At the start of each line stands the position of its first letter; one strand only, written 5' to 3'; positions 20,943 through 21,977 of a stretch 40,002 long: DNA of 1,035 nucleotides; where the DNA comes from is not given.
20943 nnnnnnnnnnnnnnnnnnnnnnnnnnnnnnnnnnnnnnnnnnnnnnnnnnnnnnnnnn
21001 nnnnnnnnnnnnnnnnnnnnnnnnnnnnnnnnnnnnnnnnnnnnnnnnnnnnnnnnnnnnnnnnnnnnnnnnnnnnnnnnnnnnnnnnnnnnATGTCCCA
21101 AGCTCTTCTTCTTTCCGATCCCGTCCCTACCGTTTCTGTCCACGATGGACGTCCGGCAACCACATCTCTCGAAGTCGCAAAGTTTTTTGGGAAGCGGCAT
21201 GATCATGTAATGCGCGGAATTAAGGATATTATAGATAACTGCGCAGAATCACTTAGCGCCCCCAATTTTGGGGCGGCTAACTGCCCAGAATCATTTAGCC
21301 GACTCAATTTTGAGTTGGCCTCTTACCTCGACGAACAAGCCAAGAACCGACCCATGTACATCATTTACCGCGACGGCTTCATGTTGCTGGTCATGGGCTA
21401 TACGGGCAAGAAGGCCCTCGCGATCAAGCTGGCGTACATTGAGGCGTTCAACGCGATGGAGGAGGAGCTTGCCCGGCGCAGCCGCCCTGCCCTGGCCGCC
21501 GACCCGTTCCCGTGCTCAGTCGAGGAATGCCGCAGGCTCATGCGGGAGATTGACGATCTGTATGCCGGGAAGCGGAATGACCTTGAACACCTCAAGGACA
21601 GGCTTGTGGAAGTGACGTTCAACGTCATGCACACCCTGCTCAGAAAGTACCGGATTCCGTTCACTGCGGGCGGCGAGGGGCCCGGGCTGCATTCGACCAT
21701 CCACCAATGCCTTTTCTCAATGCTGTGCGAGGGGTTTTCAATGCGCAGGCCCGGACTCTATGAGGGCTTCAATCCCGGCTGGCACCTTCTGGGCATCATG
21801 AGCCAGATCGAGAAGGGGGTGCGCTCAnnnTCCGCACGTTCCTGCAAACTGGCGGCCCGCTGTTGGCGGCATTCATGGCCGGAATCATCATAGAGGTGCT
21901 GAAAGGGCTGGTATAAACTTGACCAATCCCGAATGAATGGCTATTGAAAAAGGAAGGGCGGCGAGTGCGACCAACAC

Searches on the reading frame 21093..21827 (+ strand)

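Call 43: search_protein_families(library=pfam, proteins=[window:21093-21827:+], max_evalue=0.01)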
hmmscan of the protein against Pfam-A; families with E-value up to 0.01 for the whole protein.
window:21093-21827:+ (245 aa): 1 family
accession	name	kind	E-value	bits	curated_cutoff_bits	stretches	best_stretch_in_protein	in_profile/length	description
PF09669.15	Phage_pRha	-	1.6e-28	99.5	29.9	1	23-124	1-91/91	Phage regulatory protein Rha (Phage_pRha)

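Call 44: search_protein_families(library=padloc, proteins=[window:21093-21827:+], max_evalue=0.01)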
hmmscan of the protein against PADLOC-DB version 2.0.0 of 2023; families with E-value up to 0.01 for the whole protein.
window:21093-21827:+ (245 aa): 0 families
